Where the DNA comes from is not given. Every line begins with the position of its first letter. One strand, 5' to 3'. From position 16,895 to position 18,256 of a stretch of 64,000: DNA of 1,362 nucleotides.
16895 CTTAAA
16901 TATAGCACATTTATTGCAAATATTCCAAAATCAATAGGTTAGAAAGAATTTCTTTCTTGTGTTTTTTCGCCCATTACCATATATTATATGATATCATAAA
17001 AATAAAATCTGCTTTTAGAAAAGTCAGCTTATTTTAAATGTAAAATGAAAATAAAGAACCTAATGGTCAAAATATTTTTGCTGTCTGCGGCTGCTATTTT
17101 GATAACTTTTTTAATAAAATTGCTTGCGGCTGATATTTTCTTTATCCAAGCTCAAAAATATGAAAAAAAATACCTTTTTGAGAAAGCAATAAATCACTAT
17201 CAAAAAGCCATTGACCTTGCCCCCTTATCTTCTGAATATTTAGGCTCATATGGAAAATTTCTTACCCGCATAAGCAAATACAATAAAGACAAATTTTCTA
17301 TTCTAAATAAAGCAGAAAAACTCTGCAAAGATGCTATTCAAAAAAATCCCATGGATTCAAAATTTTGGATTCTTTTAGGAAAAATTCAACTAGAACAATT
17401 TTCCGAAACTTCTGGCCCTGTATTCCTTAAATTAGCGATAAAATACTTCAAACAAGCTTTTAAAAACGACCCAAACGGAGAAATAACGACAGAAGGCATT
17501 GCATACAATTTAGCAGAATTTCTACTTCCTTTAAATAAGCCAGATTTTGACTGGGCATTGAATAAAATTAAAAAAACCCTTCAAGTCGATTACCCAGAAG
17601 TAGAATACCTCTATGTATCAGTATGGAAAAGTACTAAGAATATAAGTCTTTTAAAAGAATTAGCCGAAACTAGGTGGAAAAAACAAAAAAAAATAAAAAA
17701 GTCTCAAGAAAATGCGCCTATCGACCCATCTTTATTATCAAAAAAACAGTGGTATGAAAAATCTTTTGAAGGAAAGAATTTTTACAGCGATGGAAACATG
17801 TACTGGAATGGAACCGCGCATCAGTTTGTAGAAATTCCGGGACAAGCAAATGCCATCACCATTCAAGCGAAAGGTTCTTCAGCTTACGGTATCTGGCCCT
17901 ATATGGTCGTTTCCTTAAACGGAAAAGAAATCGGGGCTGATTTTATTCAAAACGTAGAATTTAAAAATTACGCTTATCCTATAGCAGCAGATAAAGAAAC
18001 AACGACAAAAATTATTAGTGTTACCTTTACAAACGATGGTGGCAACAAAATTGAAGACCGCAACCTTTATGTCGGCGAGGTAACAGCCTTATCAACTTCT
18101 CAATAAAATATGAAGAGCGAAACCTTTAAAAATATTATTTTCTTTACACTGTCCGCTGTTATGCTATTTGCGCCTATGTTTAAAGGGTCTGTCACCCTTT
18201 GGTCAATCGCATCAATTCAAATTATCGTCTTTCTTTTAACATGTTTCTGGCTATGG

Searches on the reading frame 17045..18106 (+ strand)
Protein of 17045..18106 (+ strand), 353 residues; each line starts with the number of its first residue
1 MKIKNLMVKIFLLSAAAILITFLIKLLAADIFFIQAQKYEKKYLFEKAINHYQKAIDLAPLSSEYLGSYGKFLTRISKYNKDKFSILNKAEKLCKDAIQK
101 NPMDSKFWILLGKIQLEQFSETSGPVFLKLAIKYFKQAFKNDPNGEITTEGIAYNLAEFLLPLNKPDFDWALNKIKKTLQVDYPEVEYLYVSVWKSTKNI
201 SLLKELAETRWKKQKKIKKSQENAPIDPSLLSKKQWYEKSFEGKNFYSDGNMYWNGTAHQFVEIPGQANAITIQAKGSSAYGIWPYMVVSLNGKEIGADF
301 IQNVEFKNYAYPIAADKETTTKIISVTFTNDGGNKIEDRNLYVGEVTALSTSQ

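Call 74: search_protein_families(library=pfam, proteins=[window:17045-18106:+], max_evalue=0.001)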
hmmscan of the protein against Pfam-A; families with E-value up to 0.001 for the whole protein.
window:17045-18106:+ (353 aa): 9 families
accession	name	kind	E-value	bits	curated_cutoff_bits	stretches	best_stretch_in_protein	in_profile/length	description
PF16841.11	CBM60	-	5.1e-10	40.1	28.2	1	271-348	2-76/91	Ca-dependent carbohydrate-binding module xylan-binding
PF13431.12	TPR_17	-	5.8e-07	29.7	24.4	0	51-81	1-31/34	Tetratricopeptide repeat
PF25068.1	ARM_TT21_4th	-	2.2e-06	28.5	30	0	41-118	11-86/153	Tetratricopeptide repeat protein 21 forth ARM domain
PF23914.1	TPR_CcmH_CycH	-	4.3e-06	27.1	42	1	46-118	67-134/158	Cytochrome c-type biogenesis protein H TPR domain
PF07719.23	TPR_2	-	1.9e-05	24.8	27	0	29-60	1-32/34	Tetratricopeptide repeat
PF00515.34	TPR_1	-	4.8e-05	23.4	27.8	0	44-60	16-32/34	Tetratricopeptide repeat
PF20308.4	TPR-S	-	0.00012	23.1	27.6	0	45-144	2-91/102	Tetratricopeptide Repeats-Sensor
PF14559.12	TPR_19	-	0.00046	20.9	25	0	88-118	8-38/68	Tetratricopeptide repeat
PF13414.12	TPR_11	-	0.00051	20.1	26.8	0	45-60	10-25/42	TPR repeat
